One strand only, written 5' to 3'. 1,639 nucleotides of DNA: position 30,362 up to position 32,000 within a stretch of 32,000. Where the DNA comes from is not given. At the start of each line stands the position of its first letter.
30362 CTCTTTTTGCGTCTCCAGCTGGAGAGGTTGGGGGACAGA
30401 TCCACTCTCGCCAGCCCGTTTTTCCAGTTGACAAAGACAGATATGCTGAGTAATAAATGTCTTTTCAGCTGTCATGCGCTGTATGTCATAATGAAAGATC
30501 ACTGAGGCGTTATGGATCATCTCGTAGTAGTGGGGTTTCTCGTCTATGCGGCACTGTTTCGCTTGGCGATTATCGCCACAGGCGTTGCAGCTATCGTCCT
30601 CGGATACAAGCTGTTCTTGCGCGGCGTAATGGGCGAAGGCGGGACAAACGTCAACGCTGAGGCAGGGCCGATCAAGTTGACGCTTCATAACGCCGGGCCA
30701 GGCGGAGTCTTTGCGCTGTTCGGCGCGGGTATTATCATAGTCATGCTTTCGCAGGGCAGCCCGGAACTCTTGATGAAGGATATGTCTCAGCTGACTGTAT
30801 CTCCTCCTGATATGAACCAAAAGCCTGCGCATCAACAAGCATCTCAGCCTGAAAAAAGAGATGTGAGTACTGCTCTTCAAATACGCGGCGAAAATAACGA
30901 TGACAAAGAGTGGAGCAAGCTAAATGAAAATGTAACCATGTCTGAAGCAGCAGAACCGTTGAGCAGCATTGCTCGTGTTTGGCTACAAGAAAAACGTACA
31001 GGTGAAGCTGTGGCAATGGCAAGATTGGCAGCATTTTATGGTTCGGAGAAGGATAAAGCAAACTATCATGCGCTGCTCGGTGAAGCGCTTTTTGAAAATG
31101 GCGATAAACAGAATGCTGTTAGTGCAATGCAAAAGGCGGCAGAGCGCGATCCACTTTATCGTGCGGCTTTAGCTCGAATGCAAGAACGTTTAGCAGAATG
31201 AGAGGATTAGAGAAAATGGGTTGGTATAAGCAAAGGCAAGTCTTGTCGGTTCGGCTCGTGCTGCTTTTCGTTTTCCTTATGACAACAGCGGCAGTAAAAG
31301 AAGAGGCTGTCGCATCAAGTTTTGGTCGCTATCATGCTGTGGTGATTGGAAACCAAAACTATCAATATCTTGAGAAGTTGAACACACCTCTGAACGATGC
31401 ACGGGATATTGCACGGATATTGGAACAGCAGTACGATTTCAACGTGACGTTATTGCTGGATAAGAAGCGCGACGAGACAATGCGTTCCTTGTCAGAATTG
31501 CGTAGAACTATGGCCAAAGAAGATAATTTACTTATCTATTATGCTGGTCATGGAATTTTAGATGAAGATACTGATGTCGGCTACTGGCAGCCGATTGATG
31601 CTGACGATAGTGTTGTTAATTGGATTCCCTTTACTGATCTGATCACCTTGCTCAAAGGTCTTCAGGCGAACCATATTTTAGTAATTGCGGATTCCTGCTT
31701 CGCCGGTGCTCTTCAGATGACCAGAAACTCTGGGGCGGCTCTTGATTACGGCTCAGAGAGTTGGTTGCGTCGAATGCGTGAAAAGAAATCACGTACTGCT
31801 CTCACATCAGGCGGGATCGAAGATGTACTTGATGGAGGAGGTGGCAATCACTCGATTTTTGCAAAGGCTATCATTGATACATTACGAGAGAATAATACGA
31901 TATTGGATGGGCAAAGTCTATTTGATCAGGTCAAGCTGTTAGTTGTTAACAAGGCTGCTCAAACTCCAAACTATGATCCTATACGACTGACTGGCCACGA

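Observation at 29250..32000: Divergent SLATT-like two-TM / secreted caspase-like protease locus with a shared control region: candidate uncharacterised conflict or envelope system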

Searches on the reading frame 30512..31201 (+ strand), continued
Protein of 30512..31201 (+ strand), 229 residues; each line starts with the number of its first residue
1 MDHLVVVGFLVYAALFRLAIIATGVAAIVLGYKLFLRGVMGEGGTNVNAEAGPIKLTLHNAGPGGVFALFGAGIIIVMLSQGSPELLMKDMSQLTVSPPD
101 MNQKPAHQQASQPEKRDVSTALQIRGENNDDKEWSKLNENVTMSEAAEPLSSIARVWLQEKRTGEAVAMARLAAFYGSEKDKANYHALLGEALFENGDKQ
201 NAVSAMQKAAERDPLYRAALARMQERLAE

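Call 71: find_homologous_proteins(query=window:30512-31198:+, max_evalue=0.001)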
Query window:30512-31198:+ (229 aa): 35 proteins with E <= 0.001 among 1380 candidates.
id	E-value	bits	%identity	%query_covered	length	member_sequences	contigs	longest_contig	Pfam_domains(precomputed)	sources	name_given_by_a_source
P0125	2.4e-143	493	100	100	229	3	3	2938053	-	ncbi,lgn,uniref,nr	ncbi:MAG: hypothetical protein CDV28_10857 [Candidatus Electronema aureum]|uniref:Uncharacterized pr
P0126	7.5e-115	400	85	99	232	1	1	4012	-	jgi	jgi:hypothetical protein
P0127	3.2e-97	342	75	100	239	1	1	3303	-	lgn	-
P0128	5.6e-80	286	64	100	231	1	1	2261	-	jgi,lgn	-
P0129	2.8e-77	277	62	99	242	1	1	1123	-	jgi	-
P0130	5.1e-77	276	62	100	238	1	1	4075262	-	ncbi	ncbi:hypothetical protein KKHLCK_14130 [Candidatus Electrothrix laxa]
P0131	1.5e-73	265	61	99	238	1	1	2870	-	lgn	-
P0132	1.1e-72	262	59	97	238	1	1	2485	-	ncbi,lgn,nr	ncbi:MAG: hypothetical protein D3909_07870 [Candidatus Electrothrix sp. ATG1]|nr:hypothetical protei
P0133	2.7e-71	257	60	96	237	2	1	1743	-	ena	-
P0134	1.6e-69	252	58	98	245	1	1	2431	-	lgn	-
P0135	2.2e-69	251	59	97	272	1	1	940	-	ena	-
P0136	4.2e-52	195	55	82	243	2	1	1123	PF14559.13,PF13414.13,PF00515.35,PF13424.13,PF13432.13,PF13428.13,PF13181.13,PF07719.24,PF13374.13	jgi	jgi:hypothetical protein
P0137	4.1e-50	188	57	76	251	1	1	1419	PF00515.35,PF13424.13,PF13181.13,PF07719.24,PF13374.13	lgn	-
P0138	2.5e-48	182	54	82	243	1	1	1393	PF13414.13,PF00515.35,PF13424.13,PF13432.13,PF13428.13,PF13181.13,PF07719.24,PF13374.13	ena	-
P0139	4.5e-41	159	49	82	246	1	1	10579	PF00515.35,PF13432.13,PF13181.13,PF07719.24,PF13374.13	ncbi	-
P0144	7.5e-30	122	41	94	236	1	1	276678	-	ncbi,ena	-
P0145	7.8e-30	122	60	53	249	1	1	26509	PF00515.35,PF13181.13,PF07719.24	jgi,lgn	jgi:tetratricopeptide (TPR) repeat protein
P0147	1.3e-29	121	39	86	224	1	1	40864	-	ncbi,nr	ncbi:hypothetical protein VU12_02475 [Desulfobulbus sp. US4]|nr:hypothetical protein [Desulfobulbus 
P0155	1.3e-23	102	31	95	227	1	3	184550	PF14559.13,PF13414.13,PF13371.13,PF00515.35,PF13424.13,PF13176.13,PF13432.13,PF13428.13,PF13181.13,PF07719.24,PF13374.13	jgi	jgi:tetratricopeptide (TPR) repeat protein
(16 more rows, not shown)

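Call 72: find_encoding_contigs(protein=P0144, flank=6000, max_places=2)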
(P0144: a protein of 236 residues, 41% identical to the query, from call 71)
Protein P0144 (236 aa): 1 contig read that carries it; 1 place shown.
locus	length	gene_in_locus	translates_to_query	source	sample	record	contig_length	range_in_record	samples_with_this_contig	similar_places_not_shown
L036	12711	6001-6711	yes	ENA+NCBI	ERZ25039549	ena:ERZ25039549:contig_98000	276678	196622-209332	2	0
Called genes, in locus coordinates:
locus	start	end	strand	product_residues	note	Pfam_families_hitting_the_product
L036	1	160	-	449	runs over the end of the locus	PF04055:Radical_SAM, PF06969:HemN_C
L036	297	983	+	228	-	PF13458:Peripla_BP_6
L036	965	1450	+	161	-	PF13433:Peripla_BP_5, PF13458:Peripla_BP_6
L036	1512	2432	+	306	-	PF02653:BPD_transp_2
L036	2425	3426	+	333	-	PF02653:BPD_transp_2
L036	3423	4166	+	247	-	PF00005:ABC_tran, PF12399:BCA_ABC_TP_C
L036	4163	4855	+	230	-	PF00005:ABC_tran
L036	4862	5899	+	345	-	PF02826:2-Hacid_dh_C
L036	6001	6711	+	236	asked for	-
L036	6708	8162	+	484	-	PF00656:Peptidase_C14, PF08239:SH3_3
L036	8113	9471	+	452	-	PF03781:FGE-sulfatase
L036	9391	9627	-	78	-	-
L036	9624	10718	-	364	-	PF01408:GFO_IDH_MocA, PF02894:GFO_IDH_MocA_C, PF22725:GFO_IDH_MocA_C3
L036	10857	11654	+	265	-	PF05721:PhyH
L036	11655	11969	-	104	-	-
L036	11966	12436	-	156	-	PF21352:Zn_ribbon_Thio2, PF00085:Thioredoxin, PF13098:Thioredoxin_2 (weak)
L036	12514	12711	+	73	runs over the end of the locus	-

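Call 73: find_encoding_contigs(protein=P0155, flank=6000, max_places=2)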
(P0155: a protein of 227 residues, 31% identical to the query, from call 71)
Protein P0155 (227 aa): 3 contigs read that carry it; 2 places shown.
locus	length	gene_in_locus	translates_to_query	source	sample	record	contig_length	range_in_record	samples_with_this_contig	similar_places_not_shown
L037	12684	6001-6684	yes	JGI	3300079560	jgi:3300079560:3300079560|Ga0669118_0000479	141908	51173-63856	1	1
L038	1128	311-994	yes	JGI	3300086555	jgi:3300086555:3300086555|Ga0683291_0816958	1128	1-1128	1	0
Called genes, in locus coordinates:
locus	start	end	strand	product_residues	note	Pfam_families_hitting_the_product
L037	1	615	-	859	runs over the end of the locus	PF02837:Glyco_hydro_2_N, PF22666:Glyco_hydro_2_N2, PF00703:Glyco_hydro_2 (weak), PF02836:Glyco_hydro_2_C, PF16355:DUF4982, PF18565:Glyco_hydro2_C5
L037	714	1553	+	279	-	PF03793:PASTA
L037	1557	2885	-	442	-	PF01029:NusB, PF01728:FtsJ, PF01189:Methyltr_RsmB-F, PF13649:Methyltransf_25 (weak), PF13847:Methyltransf_31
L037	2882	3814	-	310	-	PF00551:Formyl_trans_N, PF02911:Formyl_trans_C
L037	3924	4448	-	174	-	PF01327:Pep_deformylase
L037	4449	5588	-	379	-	PF01264:Chorismate_synt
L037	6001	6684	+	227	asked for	PF13424:TPR_12 (faint), PF00515:TPR_1 (faint), PF07719:TPR_2 (faint), PF13176:TPR_7 (faint), PF13181:TPR_8 (faint), PF13371:TPR_9 (faint), PF13432:TPR_16 (weak), PF14559:TPR_19, +3 more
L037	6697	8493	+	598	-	PF00656:Peptidase_C14, PF13519:VWA_2, PF00092:VWA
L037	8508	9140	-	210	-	PF00903:Glyoxalase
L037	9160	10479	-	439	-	PF11918:Peptidase_S41_N, PF03572:Peptidase_S41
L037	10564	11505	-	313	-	PF00248:Aldo_ket_red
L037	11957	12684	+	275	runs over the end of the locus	PF10502:Peptidase_S26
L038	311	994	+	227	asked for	PF13424:TPR_12 (faint), PF00515:TPR_1 (faint), PF07719:TPR_2 (faint), PF13176:TPR_7 (faint), PF13181:TPR_8 (faint), PF13371:TPR_9 (faint), PF13432:TPR_16 (weak), PF14559:TPR_19, +3 more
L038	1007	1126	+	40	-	?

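Call 74: find_encoding_contigs(protein=P0147, flank=6000, max_places=2)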
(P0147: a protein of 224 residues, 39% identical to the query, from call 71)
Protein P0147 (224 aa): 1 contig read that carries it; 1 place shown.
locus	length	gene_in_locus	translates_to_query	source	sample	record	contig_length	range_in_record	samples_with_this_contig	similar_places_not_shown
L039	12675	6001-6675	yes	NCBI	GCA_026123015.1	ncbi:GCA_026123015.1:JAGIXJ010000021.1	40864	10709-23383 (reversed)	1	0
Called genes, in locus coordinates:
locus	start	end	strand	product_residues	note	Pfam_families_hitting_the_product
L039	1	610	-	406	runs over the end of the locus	PF11862:DUF3382 (weak), PF02653:BPD_transp_2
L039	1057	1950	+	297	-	PF10043:DUF2279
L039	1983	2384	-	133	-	PF00571:CBS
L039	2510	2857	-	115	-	PF00543:P-II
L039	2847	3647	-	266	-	PF07556:DUF1538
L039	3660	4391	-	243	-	PF07556:DUF1538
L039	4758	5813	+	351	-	PF19952:DUF6414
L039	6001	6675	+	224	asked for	-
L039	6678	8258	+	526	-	PF00656:Peptidase_C14, PF03781:FGE-sulfatase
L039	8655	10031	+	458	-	PF13742:tRNA_anti_2, PF01336:tRNA_anti-codon, PF02601:Exonuc_VII_L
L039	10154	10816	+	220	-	PF02527:GidB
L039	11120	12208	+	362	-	PF00180:Iso_dh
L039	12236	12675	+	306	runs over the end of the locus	PF13793:Pribosyltran_N, PF00156:Pribosyltran, PF14572:Pribosyl_synth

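Call 84: find_encoding_contigs(protein=P0145, flank=6000, max_places=2)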
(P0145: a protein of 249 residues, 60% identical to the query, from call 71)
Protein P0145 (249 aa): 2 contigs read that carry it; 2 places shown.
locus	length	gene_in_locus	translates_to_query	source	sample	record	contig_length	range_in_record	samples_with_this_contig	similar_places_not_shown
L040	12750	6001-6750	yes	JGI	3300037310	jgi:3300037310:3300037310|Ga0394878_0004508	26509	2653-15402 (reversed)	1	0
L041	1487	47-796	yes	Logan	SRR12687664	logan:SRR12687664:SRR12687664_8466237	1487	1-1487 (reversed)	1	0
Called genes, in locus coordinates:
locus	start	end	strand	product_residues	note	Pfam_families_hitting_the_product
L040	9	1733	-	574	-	PF03109:ABC1, PF27536:UbiB_helical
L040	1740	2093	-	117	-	PF05597:Phasin (weak)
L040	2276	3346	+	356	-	PF08545:ACP_syn_III, PF08541:ACP_syn_III_C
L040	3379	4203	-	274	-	PF01875:Memo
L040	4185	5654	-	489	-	PF01406:tRNA-synt_1e, PF01921:tRNA-synt_1f (faint), PF09334:tRNA-synt_1g, PF00133:tRNA-synt_1 (weak), PF09334:tRNA-synt_1g (weak), PF09190:DALR_2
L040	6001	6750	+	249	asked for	PF07719:TPR_2 (faint), PF00515:TPR_1 (faint), PF13181:TPR_8 (faint)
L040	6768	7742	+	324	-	PF00656:Peptidase_C14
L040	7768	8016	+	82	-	-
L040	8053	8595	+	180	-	-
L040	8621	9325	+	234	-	-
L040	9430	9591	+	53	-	-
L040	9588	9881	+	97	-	-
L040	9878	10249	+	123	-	-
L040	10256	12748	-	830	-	PF23139:OB_YrrC, PF14520:HHH_5, PF14490:HHH_RecD2, PF13086:AAA_11 (faint), PF13604:AAA_30, PF13245:AAA_19, PF18335:SH3_13, PF13538:UvrD_C_2, +1 more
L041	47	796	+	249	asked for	PF07719:TPR_2 (faint), PF00515:TPR_1 (faint), PF13181:TPR_8 (faint)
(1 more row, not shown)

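Call 85: predict_structure(alignment_id=A5)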
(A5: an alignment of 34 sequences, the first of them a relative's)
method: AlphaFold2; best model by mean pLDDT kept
length: 229 residues; sequences in the alignment: 34
mean_pLDDT: 69.8   pTM: 0.45
mean pLDDT of the five models: 69.8, 68.5, 67.7, 65.9, 64.8
residues with pLDDT >= 90: 78; 70-90: 50; 50-70: 31; < 50: 70
segments of 3 or more residues with pLDDT < 50: 40-61, 81-127
pLDDT, mean of each block of 10 residues (from residue 1): 65 78 78 63 42 42 59 66 42 37 33 34 44 78 89 94 95 93 96 96 97 95 91
secondary structure, 60 per line:
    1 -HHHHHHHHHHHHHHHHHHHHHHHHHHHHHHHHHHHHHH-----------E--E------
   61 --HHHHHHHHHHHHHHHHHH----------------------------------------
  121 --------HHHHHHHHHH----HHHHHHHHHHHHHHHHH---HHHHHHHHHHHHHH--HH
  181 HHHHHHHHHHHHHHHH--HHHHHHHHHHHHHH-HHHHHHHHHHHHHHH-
elements in order: H2-39 H63-80 H129-138 H143-159 H163-176 H179-196 H199-212 H214-228

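Call 90: fold_search(model_id=the predicted structure, library=pdb)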
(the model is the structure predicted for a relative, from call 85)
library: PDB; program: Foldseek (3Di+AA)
matches with E <= 10: 1462; with E <= 0.001: 1
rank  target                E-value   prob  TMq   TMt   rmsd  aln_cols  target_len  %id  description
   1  6vfj_B                9.3e-04  1.00  0.37  0.69   2.1       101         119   20  De novo designed icosahedral nanoparticle I53_dn5 (released 2020-08-12)
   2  8ump_A                1.7e-03  1.00  0.33  0.60   5.6       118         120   24  T33-ml35 - Designed Tetrahedral Protein Cage Using Machine Learning Algorithms (released 2023-11-15)
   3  1na0_A                2.9e-03  1.00  0.37  0.67   2.3       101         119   20  Design of Stable alpha-Helical Arrays from an Idealized TPR Motif (released 2003-06-03)
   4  4gcn_A                2.9e-03  1.00  0.32  0.55   5.1       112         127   17  N-terminal domain of stress-induced protein-1 (STI-1) from C.elegans (released 2012-08-15)
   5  6b85_A                3.1e-03  1.00  0.31  0.33  19.8       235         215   16  Crystal structure of transmembrane protein TMHC4_R (released 2018-03-14)
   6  2dba_MODEL_1_A        3.5e-03  1.00  0.36  0.54  15.7       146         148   15  The solution structure of the tetratrico peptide repeat of human Smooth muscle cell associated protein-1, isof (released 2006-06-15)
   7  2xev_A                3.7e-03  1.00  0.36  0.63   2.9       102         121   20  Crystal structure of the TPR domain of Xanthomonas campestris ybgF (released 2010-09-15)
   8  6eou                  3.9e-03  1.00  0.38  0.26   2.0       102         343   22  O-GlcNAc transferase TPR domain with the intellectual disability associated mutation L254F (released 2018-05-09)
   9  2xev_C                3.9e-03  1.00  0.36  0.63   2.7       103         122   20  Crystal structure of the TPR domain of Xanthomonas campestris ybgF (released 2010-09-15)
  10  9gzg_A                4.1e-03  1.00  0.33  0.49   1.8        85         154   25  Crystal structure of CTPR4E4 mutant (released 2025-10-15)
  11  6v8e_B                4.6e-03  1.00  0.37  0.69   2.0        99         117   20  Computationally designed C3-symmetric homotrimer from TPR repeat protein (released 2020-08-12)
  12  6v8e_D                4.6e-03  1.00  0.37  0.68   2.1        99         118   20  Computationally designed C3-symmetric homotrimer from TPR repeat protein (released 2020-08-12)
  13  1w3b_B                4.8e-03  1.00  0.38  0.24   2.1       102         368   22  The superhelical TPR domain of O-linked GlcNAc transferase reveals structural similarities to importin alpha. (released 2004-09-09)
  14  7v1m_G                5.1e-03  1.00  0.32  0.37   6.5       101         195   19  Structural basis for the co-chaperone relationship of sNASP and ASF1b (released 2022-04-20)
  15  7obi_B                5.7e-03  1.00  0.38  0.63   2.0       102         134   20  Consensus tetratricopeptide repeat protein type RV4 (released 2022-02-23)
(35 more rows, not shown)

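Call 93: search_solved_structures(query=L001:872-2170:+, max_evalue=0.001)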
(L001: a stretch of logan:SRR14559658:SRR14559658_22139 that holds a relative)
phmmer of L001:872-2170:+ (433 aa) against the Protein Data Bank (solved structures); distinct sequences matched with E-value up to 0.001: 12.
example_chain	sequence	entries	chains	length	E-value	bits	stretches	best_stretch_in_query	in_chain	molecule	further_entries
3v4o_A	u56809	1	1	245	5.4e-08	35.4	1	41-132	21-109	Mucosa-associated lymphoid tissue lymphoma translocation protein 1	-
6f7i_A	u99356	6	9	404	1.6e-07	33.8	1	41-132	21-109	Mucosa-associated lymphoid tissue lymphoma translocation protein 1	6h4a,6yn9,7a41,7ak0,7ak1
8v4x_A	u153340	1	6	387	1.8e-07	33.7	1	41-132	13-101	Mucosa-associated lymphoid tissue lymphoma translocation protein 1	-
38go_A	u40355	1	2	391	1.8e-07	33.7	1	41-132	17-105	Mucosa-associated lymphoid tissue lymphoma translocation protein 1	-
9mkc_A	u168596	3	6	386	1.8e-07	33.7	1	41-132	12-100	Mucosa-associated lymphoid tissue lymphoma translocation protein 1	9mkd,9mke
3v55_A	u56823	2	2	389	1.8e-07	33.7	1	41-132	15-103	Mucosa-associated lymphoid tissue lymphoma translocation protein 1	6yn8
7pav_A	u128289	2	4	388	1.9e-07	33.6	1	41-132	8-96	Mucosa-associated lymphoid tissue lymphoma translocation protein 1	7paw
4i1p_A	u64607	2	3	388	1.9e-07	33.6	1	41-132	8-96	Mucosa-associated lymphoid tissue lymphoma translocation protein 1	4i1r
3uo8_B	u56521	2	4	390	1.9e-07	33.6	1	41-132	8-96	Mucosa-associated lymphoid tissue lymphoma translocation protein 1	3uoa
3v4l_A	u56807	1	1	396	2.2e-06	30.1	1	41-132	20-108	Mucosa-associated lymphoid tissue lymphoma translocation protein 1 homolog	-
6w8s_A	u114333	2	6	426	0.00029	23.1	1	41-166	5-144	Metacaspase-4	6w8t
3bij_A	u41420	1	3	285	0.00078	21.7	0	52-173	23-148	Uncharacterized protein GSU0716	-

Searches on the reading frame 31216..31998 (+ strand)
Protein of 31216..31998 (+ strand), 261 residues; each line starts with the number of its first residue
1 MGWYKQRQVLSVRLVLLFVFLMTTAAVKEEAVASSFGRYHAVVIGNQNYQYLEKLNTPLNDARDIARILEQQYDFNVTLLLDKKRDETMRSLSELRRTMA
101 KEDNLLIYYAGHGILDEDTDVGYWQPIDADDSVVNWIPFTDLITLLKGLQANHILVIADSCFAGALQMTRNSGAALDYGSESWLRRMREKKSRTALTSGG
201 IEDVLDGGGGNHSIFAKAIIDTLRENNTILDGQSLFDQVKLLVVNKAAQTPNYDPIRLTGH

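Call 3: search_protein_families(library=pfam, proteins=[window:31216-31998:+], max_evalue=1)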
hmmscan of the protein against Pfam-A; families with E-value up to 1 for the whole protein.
window:31216-31998:+ (261 aa): 3 families
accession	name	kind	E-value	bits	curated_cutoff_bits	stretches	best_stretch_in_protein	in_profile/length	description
PF00656.27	Peptidase_C14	-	2.7e-23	83.3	21.4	1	40-255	3-225/233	Caspase domain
PF14538.11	Raptor_N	-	7.6e-06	26.3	27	1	62-166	44-147/151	Raptor N-terminal CASPase like domain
PF04639.17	Baculo_E56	-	0.033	13.9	28.9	1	46-104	2-60/293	Baculoviral E56 protein, specific to ODV envelope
